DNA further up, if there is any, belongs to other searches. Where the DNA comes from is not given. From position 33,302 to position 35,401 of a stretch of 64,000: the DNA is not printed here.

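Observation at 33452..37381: Low-GC island encoding a SIR2-family NADase-type protein plus a highly regular TPR protein: candidate uncharacterised two-gene defence/conflict module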

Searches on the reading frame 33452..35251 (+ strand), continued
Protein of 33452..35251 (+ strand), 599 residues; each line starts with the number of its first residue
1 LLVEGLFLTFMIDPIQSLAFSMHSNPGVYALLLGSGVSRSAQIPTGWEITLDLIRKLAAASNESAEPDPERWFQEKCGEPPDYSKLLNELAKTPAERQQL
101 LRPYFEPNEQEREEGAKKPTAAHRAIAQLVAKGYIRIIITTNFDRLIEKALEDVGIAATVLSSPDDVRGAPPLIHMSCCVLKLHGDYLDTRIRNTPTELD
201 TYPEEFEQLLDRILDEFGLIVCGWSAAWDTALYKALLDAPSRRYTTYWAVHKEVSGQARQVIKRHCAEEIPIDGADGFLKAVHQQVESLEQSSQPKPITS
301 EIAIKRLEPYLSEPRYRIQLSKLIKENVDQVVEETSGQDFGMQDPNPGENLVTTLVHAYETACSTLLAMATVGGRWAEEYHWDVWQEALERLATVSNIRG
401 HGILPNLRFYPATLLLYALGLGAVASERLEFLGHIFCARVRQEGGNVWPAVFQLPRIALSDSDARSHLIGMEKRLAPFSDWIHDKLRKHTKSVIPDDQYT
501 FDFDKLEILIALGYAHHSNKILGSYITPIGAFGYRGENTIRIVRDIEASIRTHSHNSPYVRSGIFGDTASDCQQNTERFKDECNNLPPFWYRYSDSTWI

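Call 13: search_protein_families(library=pfam, proteins=[L017:12918-14750:+, L033:11266-12750:+, L038:12069-13460:+, L022:2385-3566:+, L044:15873-17612:+, L003:13291-16689:+, L066:5913-7868:+, L032:11218-14784:+, L029:8725-9894:+, L011:11774-12679:+], max_evalue=0.001)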
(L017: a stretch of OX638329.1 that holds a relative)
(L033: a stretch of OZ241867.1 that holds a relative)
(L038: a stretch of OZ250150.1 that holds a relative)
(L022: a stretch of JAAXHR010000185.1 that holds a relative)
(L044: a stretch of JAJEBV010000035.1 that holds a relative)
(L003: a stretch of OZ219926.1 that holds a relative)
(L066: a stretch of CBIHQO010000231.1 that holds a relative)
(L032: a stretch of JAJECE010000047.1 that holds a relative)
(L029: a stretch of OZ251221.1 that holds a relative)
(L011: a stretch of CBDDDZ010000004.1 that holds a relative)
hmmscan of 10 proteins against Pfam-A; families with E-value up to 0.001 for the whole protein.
L017:12918-14750:+ (610 aa): 19 families
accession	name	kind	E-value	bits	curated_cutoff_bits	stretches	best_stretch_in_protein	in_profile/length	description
PF13414.12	TPR_11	-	1.4e-80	265.2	26.8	9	449-484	6-41/42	TPR repeat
PF00515.34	TPR_1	-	2.8e-74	242.6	27.8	9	439-470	3-34/34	Tetratricopeptide repeat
PF07719.23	TPR_2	-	1.5e-55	181.2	27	7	438-470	2-34/34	Tetratricopeptide repeat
PF13431.12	TPR_17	-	1.2e-48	159.8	24.4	4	528-560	2-34/34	Tetratricopeptide repeat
PF13181.12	TPR_8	-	2.7e-48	158.4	25.7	5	301-333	1-33/34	Tetratricopeptide repeat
PF13432.12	TPR_16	-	1.9e-37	127.7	32.7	6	443-505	3-65/65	Tetratricopeptide repeat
PF13371.12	TPR_9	-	1.8e-26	92.3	35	4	412-473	5-65/73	Tetratricopeptide repeat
PF13424.12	TPR_12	-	1.9e-26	92.5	30.1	5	437-500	3-74/77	Tetratricopeptide repeat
PF13428.12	TPR_14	-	2.1e-20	71.6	23.5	0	442-479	6-43/44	Tetratricopeptide repeat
PF03704.23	BTAD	-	1.5e-16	61.5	22.1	1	495-567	52-124/146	Bacterial transcriptional activator domain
PF10516.15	SHNi-TPR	-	3.2e-15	55.8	21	0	417-432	15-30/38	SHNi-TPR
PF13374.12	TPR_10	-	3.3e-12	46.4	27.5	0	437-466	2-31/42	Tetratricopeptide repeat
PF14559.12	TPR_19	-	5.3e-10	39.9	25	0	483-541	3-61/68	Tetratricopeptide repeat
PF12862.13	ANAPC5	-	8.4e-07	29.4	23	0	289-330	26-67/91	Anaphase-promoting complex subunit 5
PF23914.1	TPR_CcmH_CycH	-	3.1e-06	27.6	42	0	466-572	45-154/158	Cytochrome c-type biogenesis protein H TPR domain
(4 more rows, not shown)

L033:11266-12750:+ (494 aa): 15 families
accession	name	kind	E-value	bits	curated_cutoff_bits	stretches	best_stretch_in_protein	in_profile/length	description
PF13414.12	TPR_11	-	5.2e-58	192.9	26.8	7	276-317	1-42/42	TPR repeat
PF00515.34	TPR_1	-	2.3e-57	189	27.8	6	270-302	2-34/34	Tetratricopeptide repeat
PF13181.12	TPR_8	-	1.4e-45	150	25.7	6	405-438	1-34/34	Tetratricopeptide repeat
PF13431.12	TPR_17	-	1.5e-41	137.6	24.4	4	292-324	2-34/34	Tetratricopeptide repeat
PF07719.23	TPR_2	-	2.9e-41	136.6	27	6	405-438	1-34/34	Tetratricopeptide repeat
PF13432.12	TPR_16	-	1.5e-32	112.1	32.7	5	377-439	3-65/65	Tetratricopeptide repeat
PF13424.12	TPR_12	-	3.3e-31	107.7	30.1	5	234-299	2-75/77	Tetratricopeptide repeat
PF13371.12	TPR_9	-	1.6e-30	105.4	35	4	283-330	9-56/73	Tetratricopeptide repeat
PF03704.23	BTAD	-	1.2e-14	55.3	22.1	0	331-397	56-122/146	Bacterial transcriptional activator domain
PF13428.12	TPR_14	-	1.7e-14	53.3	23.5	0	406-445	2-41/44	Tetratricopeptide repeat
PF13374.12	TPR_10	-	1.4e-12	47.6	27.5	0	439-471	2-34/42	Tetratricopeptide repeat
PF14559.12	TPR_19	-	1.9e-12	47.8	25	2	384-440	4-60/68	Tetratricopeptide repeat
PF10516.15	SHNi-TPR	-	8.4e-12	44.9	21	0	249-270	15-36/38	SHNi-TPR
PF13174.12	TPR_6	-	8.5e-11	42.2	26.3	0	406-434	1-29/33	Tetratricopeptide repeat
PF13429.12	TPR_15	-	0.00019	21.4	26.2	0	408-440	149-181/280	Tetratricopeptide repeat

L038:12069-13460:+ (463 aa): 18 families
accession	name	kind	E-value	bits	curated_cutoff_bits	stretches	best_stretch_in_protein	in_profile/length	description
PF13414.12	TPR_11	-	5.4e-31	106.4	26.8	4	388-422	8-42/42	TPR repeat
PF00515.34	TPR_1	-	9.8e-29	98.4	27.8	4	306-339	1-34/34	Tetratricopeptide repeat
PF07719.23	TPR_2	-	1.2e-23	81.7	27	2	375-406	2-33/34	Tetratricopeptide repeat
PF13181.12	TPR_8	-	2.7e-23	80.5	25.7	1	375-406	2-33/34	Tetratricopeptide repeat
PF13431.12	TPR_17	-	8.5e-18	63.5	24.4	0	329-360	2-33/34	Tetratricopeptide repeat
PF13432.12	TPR_16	-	7.8e-16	58.6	32.7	2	278-339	3-64/65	Tetratricopeptide repeat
PF13371.12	TPR_9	-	1.1e-14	54.6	35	1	320-370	9-59/73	Tetratricopeptide repeat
PF13424.12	TPR_12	-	2.8e-13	50.3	30.1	1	306-370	3-75/77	Tetratricopeptide repeat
PF14559.12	TPR_19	-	4.6e-08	33.7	25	1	352-411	3-62/68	Tetratricopeptide repeat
PF13428.12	TPR_14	-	1.6e-07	31.7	23.5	0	376-413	3-40/44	Tetratricopeptide repeat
PF13174.12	TPR_6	-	6.2e-06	27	26.3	0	376-406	2-32/33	Tetratricopeptide repeat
PF12862.13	ANAPC5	-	6.5e-06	26.6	23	0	356-403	25-67/91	Anaphase-promoting complex subunit 5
PF25063.1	ARM_TT21_C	-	1.4e-05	25.5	35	0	186-340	39-198/209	Tetratricopeptide repeat protein 21 C-terminal ARM domain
PF25062.1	ARM_TT21_N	-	2.2e-05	24.8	40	0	248-360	110-222/222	Tetratricopeptide repeat protein 21 N-terminal ARM repeat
PF13374.12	TPR_10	-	2.2e-05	24.7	27.5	0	378-404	6-32/42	Tetratricopeptide repeat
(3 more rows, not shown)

L022:2385-3566:+ (393 aa): 16 families
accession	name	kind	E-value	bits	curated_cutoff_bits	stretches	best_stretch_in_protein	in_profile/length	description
PF00515.34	TPR_1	-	5.2e-36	121.4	27.8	4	270-303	1-34/34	Tetratricopeptide repeat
PF13414.12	TPR_11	-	1.2e-34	118.2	26.8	3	243-284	1-42/42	TPR repeat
PF07719.23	TPR_2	-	1.2e-30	103.5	27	4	236-269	1-34/34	Tetratricopeptide repeat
PF13181.12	TPR_8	-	1.6e-29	99.9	25.7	4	236-269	1-34/34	Tetratricopeptide repeat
PF13431.12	TPR_17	-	1.2e-19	69.3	24.4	2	327-359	2-34/34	Tetratricopeptide repeat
PF13424.12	TPR_12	-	1.6e-17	63.9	30.1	2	204-266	10-75/77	Tetratricopeptide repeat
PF13371.12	TPR_9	-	2e-16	60.2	35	3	245-303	4-62/73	Tetratricopeptide repeat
PF13432.12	TPR_16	-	5.5e-16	59.1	32.7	2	212-269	12-64/65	Tetratricopeptide repeat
PF13428.12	TPR_14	-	1.2e-12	47.6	23.5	1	237-277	2-42/44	Tetratricopeptide repeat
PF14559.12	TPR_19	-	5.4e-09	36.7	25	2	318-370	5-57/68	Tetratricopeptide repeat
PF13174.12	TPR_6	-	7.4e-09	36.1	26.3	0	339-365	1-27/33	Tetratricopeptide repeat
PF13374.12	TPR_10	-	1.9e-07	31.3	27.5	0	338-371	2-35/42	Tetratricopeptide repeat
PF23914.1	TPR_CcmH_CycH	-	3.4e-06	27.4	42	0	236-331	50-148/158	Cytochrome c-type biogenesis protein H TPR domain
PF24575.1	TPR_Slam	-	1.1e-05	26.2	35.2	0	239-270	50-81/104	Surface lipoprotein assembly modifier, N-terminal TPR repeats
PF25063.1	ARM_TT21_C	-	0.00024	21.5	35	1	197-300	55-159/209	Tetratricopeptide repeat protein 21 C-terminal ARM domain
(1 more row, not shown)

L044:15873-17612:+ (579 aa): 3 families
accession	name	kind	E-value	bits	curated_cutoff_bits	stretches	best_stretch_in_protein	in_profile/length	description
PF01420.25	Methylase_S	-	3.3e-13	50.6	22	1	144-330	3-167/168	Type I restriction modification DNA specificity domain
PF01909.29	NTP_transf_2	-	7.6e-05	23.5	21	1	47-92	2-49/93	Nucleotidyltransferase domain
PF22600.2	MTPAP-like_central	-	0.00016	22.2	27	1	37-92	16-70/139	Poly(A) RNA polymerase, mitochondrial-like, central palm domain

L003:13291-16689:+ (1132 aa): 5 families
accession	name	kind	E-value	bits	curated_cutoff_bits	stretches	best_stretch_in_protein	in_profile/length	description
PF11867.13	T1RH-like_C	-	1.2e-135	452.6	26.8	1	802-1127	1-327/329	Type I restriction enzyme HindI endonuclease subunit-like, C-terminal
PF18766.7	SWI2_SNF2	-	9.2e-76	254.8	26.7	1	327-615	1-218/221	SWI2/SNF2 ATPase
PF04313.20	HSDR_N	-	4.9e-47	160.8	25.1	1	60-268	2-198/198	Type I restriction enzyme R protein N terminus (HSDR_N)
PF22679.2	T1R_D3-like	-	1.6e-20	74.6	27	1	718-785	87-156/158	Type I restriction enzyme subunit R domain 3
PF04851.21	ResIII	-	1.6e-16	61.1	22.5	1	371-550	22-163/164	Type III restriction enzyme, res subunit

L066:5913-7868:+ (651 aa): 4 families
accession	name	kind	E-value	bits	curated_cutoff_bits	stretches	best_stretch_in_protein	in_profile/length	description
PF02384.22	N6_Mtase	-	6.5e-84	282.3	20.4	1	287-608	3-307/311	N-6 DNA Methylase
PF12161.14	HsdM_N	-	5e-22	79.4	24.5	1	127-271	1-133/135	HsdM N-terminal domain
PF02037.33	SAP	-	7e-05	22.8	23.9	1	53-80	3-30/37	SAP domain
PF01170.24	UPF0020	-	0.00012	22.3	22.3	1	321-409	19-113/197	RMKL-like, methyltransferase domain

L032:11218-14784:+ (1188 aa): 2 families
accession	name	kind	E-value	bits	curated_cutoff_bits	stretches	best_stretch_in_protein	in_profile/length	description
PF04326.19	SLFN_AlbA_2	-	1.9e-11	45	25.3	1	95-226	1-117/118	Schlafen, AlbA_2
PF13749.12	HATPase_c_4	-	0.00071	20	26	0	403-494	2-83/89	Putative ATP-dependent DNA helicase recG C-terminal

L029:8725-9894:+ (389 aa): 0 families

L011:11774-12679:+ (301 aa): 2 families
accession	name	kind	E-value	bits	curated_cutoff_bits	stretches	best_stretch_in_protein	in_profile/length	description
PF08862.16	DUF1829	-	2.6e-32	111.6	22.2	1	206-292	1-87/87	Domain of unknown function DUF1829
PF08861.15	DUF1828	-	8.8e-28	96.9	22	1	80-168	1-91/91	Domain of unknown function DUF1828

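Call 15: find_related_loci(query=A1, collection=metagenome_contigs, flank=8000)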
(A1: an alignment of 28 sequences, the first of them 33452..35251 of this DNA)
Query A1 (599 aa) in metagenome_contigs; peptide patterns used: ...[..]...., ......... (x = any residue, [..] = any of these).
546 stretches matched a pattern; 353 encode a relative of the query (tblastn E <= 1e-3); the best 80 are kept; 80 distinct loci.
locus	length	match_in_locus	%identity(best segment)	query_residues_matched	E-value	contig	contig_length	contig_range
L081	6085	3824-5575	55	11-590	0e+0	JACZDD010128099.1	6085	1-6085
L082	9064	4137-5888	55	11-590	0e+0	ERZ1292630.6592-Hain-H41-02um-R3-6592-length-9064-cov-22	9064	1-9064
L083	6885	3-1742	55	15-590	0e+0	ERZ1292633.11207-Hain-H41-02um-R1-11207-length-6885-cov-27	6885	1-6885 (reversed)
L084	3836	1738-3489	57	11-591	0e+0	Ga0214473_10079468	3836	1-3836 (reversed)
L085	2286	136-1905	55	11-593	0e+0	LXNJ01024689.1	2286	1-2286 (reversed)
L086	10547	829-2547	56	11-581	0e+0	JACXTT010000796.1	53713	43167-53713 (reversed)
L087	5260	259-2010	54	11-598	0e+0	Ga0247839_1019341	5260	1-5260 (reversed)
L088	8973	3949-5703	54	11-591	0e+0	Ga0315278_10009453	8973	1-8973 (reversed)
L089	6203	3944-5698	54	11-591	0e+0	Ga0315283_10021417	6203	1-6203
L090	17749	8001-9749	53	11-590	0e+0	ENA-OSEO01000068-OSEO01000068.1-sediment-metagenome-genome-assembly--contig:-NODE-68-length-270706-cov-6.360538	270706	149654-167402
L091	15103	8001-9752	55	11-590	0e+0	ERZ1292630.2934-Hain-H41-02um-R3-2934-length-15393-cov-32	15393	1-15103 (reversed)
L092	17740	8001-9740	55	5-580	0e+0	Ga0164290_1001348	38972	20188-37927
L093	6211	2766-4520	54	11-591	0e+0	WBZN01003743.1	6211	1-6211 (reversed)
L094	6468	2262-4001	55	11-586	0e+0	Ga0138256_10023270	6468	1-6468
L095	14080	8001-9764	53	10-591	0e+0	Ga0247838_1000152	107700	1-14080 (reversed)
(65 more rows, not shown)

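Call 16: find_related_loci(query=A1, collection=viral_contigs, flank=8000)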
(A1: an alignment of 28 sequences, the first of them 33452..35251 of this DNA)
Query A1 (599 aa) in viral_contigs; peptide patterns used: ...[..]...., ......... (x = any residue, [..] = any of these).
9 stretches matched a pattern; 5 encode a relative of the query (tblastn E <= 1e-3); 5 distinct loci.
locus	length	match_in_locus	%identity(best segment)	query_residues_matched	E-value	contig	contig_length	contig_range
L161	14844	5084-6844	53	11-591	0e+0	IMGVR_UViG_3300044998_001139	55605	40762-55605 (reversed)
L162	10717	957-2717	53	11-591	0e+0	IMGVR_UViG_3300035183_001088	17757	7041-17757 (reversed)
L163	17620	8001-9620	43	11-545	4e-133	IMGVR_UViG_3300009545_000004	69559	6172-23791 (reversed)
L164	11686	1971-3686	39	11-580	9e-127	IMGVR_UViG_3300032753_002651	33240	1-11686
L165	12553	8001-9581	37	13-527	4e-108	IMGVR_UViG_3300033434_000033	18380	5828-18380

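Call 34: predict_structure(alignment_id=A1)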
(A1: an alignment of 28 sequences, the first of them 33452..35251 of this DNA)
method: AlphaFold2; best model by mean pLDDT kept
length: 599 residues; sequences in the alignment: 28
mean_pLDDT: 80.2   pTM: 0.51
mean pLDDT of the five models: 80.2, 76.0, 75.7, 74.4, 73.9
residues with pLDDT >= 90: 141; 70-90: 353; 50-70: 77; < 50: 28
segments of 3 or more residues with pLDDT < 50: 1-10, 294-301, 591-599
pLDDT, mean of each block of 10 residues (from residue 1): 33 78 84 83 84 92 91 88 85 86 87 86 93 92 89 92 88 84 82 77 90 88 79 85 71 83 85 83 83 50 53 59 82 76 66 81 85 73 85 67 72 92 91 89 77 68 65 76 86 83 93 86 72 82 94 93 92 91 70 37
secondary structure, 60 per line:
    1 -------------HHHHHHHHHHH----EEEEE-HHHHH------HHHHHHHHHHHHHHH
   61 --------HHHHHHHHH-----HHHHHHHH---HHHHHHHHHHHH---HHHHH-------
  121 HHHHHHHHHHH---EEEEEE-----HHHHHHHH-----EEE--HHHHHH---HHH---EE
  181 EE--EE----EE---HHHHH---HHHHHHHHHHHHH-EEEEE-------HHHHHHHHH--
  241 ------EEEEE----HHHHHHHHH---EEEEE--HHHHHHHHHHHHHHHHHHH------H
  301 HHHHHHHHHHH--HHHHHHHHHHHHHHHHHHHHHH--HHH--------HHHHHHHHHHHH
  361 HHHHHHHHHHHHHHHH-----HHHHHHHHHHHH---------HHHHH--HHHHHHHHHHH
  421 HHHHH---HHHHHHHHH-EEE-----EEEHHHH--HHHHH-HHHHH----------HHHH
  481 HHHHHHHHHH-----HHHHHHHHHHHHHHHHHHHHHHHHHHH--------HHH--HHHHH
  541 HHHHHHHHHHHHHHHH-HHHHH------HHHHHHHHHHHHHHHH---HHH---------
elements in order: H14-24 E29-33 H35-39 H46-60 H69-77 H83-90 H94-105 H109-113 H121-131 E135-140 H146-153 E159-161 H164-169 E179-182 H196-200 H204-216 E218-222 H230-238 E247-251 H256-264 E268-272 H275-293 H300-311 H314-335 H349-376 H382-393 H403-407 H410-425 H429-437 E439-441 E447-449 H450-453 H456-460 H462-466 H477-490 H496-522 H536-556 H558-562 H569-584

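Call 38: fold_search(model_id=the predicted structure, library=pdb)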
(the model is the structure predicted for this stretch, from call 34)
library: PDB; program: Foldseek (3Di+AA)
matches with E <= 10: 735; with E <= 0.001: 163
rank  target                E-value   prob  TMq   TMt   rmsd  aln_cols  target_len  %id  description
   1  8wc0_B                2.9e-11  1.00  0.32  0.39  18.5       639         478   13  Crystal structure of EcThsA (released 2024-09-18)
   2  8y80_E                2.5e-10  1.00  0.37  0.39   6.7       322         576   19  Cryo-EM structure of the tetrameric SPARSA gRNA-ssDNA complex (released 2024-10-16)
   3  8wc0_A                2.7e-10  1.00  0.34  0.41  15.3       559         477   14  Crystal structure of EcThsA (released 2024-09-18)
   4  8wya_B                1.0e-09  1.00  0.34  0.23  16.8       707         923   12  Cryo-EM structure of DSR2-tube complex (released 2024-04-10)
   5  9v12_i                1.3e-09  1.00  0.34  0.68   4.9       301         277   20  Helical structure of KomBCMUT in complex with dITP and NAD (released 2025-12-24)
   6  8bto_A                1.4e-09  1.00  0.37  0.46  13.0       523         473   14  Helical structure of BcThsA in complex with 1''-3'gcADPR (released 2024-02-21)
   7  8wyb_C                1.4e-09  1.00  0.34  0.23  18.9       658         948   14  Cryo-EM structure of DSR2 (H171A)-tube-NAD+ complex (released 2024-04-10)
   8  7uxt_B                1.5e-09  1.00  0.36  0.45  14.0       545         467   15  Crystal structure of ligand-free SeThsA (released 2022-09-07)
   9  8btp_A                2.2e-09  1.00  0.36  0.44  12.4       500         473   14  Helical structure of BcThsA in complex with 1''-3'gc(etheno)ADPR (released 2024-02-21)
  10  8zc9_A                3.6e-09  1.00  0.36  0.23  18.2       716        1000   13  The Cryo-EM structure of DSR2-Tail tube-NAD+ complex (released 2024-09-11)
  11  9v0g_E                4.5e-09  1.00  0.34  0.67   4.9       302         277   22  Helical structure of KomBC Complex (released 2025-12-17)
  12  8k9a_D                5.9e-09  1.00  0.34  0.23  20.1       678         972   14  Cryo-EM structure of DSR2-DSAD1 state 2 (released 2024-05-01)
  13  8z18_A                7.1e-09  1.00  0.31  0.21  18.5       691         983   14  The tetramer complex of DSR2 and tube-forming domain of phage tail tube protein (released 2024-08-14)
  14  8wy8_A                7.7e-09  1.00  0.34  0.22  17.1       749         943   12  Cryo-EM structure of DSR2 apo complex (released 2024-04-10)
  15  8k9a_C                8.1e-09  1.00  0.34  0.22  20.2       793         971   12  Cryo-EM structure of DSR2-DSAD1 state 2 (released 2024-05-01)
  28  8jl0_A                2.2e-08  1.00  0.34  0.35   6.4       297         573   22  Cryo-EM structure of the prokaryotic SPARSA system complex (released 2024-01-24)
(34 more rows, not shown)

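Call 47: find_encoding_contigs(protein=P0002, flank=8000, max_places=3)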
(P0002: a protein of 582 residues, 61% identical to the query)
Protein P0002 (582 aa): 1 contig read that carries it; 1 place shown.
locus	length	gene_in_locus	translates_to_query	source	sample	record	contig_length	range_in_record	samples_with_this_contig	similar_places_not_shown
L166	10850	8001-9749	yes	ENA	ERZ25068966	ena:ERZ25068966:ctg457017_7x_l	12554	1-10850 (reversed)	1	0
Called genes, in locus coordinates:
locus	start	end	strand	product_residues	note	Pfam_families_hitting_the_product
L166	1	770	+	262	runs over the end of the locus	PF04909:Amidohydro_2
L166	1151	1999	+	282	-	PF01261:AP_endonuc_2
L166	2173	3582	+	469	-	PF00884:Sulfatase, PF01663:Phosphodiest (faint), PF16347:SGSH_C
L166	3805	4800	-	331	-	PF04069:OpuAC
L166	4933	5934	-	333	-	PF00528:BPD_transp_1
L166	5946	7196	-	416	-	PF00005:ABC_tran, PF13304:AAA_21 (weak), PF00571:CBS (faint)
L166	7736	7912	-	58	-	-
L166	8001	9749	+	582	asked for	PF13289:SIR2_2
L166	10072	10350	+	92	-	-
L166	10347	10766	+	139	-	PF01850:PIN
